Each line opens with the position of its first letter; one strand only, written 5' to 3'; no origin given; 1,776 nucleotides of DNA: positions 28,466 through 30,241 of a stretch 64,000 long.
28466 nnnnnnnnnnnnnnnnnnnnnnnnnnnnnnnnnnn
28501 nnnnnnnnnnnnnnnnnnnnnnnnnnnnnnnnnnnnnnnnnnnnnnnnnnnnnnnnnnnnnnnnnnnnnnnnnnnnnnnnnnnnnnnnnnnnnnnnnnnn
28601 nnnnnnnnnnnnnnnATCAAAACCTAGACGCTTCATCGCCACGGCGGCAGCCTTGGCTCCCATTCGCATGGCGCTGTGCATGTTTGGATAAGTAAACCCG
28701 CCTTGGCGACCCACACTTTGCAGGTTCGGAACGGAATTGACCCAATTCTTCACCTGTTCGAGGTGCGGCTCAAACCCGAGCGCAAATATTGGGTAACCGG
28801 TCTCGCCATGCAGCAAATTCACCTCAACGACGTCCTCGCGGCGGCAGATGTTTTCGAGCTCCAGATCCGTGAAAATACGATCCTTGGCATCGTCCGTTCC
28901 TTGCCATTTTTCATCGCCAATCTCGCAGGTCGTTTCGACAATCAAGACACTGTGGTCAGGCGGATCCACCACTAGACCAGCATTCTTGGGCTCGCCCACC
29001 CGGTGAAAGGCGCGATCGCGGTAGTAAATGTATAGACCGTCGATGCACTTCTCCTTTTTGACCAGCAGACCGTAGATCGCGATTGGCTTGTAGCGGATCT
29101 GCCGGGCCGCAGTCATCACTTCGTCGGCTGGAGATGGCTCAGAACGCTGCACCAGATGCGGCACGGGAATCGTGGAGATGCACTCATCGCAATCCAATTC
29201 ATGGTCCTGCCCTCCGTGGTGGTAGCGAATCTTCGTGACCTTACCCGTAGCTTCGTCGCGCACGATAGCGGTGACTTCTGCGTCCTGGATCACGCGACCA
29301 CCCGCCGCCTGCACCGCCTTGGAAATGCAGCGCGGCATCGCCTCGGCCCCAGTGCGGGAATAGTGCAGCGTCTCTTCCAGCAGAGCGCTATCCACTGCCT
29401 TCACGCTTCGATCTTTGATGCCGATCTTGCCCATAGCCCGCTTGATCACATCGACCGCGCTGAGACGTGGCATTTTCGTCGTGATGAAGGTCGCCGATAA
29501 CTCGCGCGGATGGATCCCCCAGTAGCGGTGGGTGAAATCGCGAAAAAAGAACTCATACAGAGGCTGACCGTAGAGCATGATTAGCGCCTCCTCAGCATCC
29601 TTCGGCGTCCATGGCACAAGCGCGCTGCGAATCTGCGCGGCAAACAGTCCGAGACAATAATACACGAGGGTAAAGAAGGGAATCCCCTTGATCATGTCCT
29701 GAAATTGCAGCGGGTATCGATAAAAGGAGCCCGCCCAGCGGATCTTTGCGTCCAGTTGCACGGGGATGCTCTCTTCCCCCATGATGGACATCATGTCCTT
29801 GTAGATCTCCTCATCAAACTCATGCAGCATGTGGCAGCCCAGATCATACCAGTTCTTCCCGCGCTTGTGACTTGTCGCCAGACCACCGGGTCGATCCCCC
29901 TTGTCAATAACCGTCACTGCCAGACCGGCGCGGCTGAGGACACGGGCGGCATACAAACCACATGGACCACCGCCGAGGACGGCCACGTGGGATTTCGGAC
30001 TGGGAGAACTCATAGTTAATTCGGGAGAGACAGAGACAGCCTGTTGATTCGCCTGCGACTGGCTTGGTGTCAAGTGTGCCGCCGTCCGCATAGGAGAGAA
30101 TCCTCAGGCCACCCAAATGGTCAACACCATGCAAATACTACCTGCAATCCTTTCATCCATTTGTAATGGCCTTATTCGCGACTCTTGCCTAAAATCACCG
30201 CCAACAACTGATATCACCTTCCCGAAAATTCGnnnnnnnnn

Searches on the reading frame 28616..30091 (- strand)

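Call 14: search_protein_families(library=pfam, proteins=[window:28616-30091:-], max_evalue=0.01)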
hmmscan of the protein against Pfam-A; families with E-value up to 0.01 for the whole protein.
window:28616-30091:- (492 aa): 12 families
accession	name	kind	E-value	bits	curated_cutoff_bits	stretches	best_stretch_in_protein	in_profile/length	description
PF01593.30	Amino_oxidase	-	1.9e-21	77.3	19.8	1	44-344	2-291/443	Flavin containing amine oxidoreductase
PF13450.12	NAD_binding_8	-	1.5e-14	54.5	21.9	1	38-95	1-60/68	NAD(P)-binding Rossmann-like domain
PF01266.30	DAO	-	1.4e-09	38.4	27.9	1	35-298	1-194/353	FAD dependent oxidoreductase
PF01494.25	FAD_binding_3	-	1.3e-07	31.7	22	1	34-66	2-34/349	FAD binding domain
PF12831.13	FAD_oxidored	-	5.3e-07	29.7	27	1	36-77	2-43/416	FAD dependent oxidoreductase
PF00070.33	Pyr_redox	-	2e-06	28.7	22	1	35-69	1-35/82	Pyridine nucleotide-disulphide oxidoreductase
PF07992.20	Pyr_redox_2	-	1.1e-05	25.4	26.1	1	35-70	2-38/291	Pyridine nucleotide-disulphide oxidoreductase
PF03486.20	HI0933_like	-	3.3e-05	23.9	50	1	35-69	2-36/244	HI0933-like protein Rossmann domain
PF01946.23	Thi4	-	4.6e-05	23.2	26.2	1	34-70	18-55/235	Thi4 family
PF13738.12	Pyr_redox_3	-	0.00052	19.8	30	1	38-65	2-30/305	Pyridine nucleotide-disulphide oxidoreductase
PF00890.30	FAD_binding_2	-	0.0021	17.8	20.4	1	36-73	2-37/414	FAD binding domain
PF01262.27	AlaDh_PNT_C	-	0.0069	16.3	23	0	33-64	28-59/214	Alanine dehydrogenase/PNT, C-terminal domain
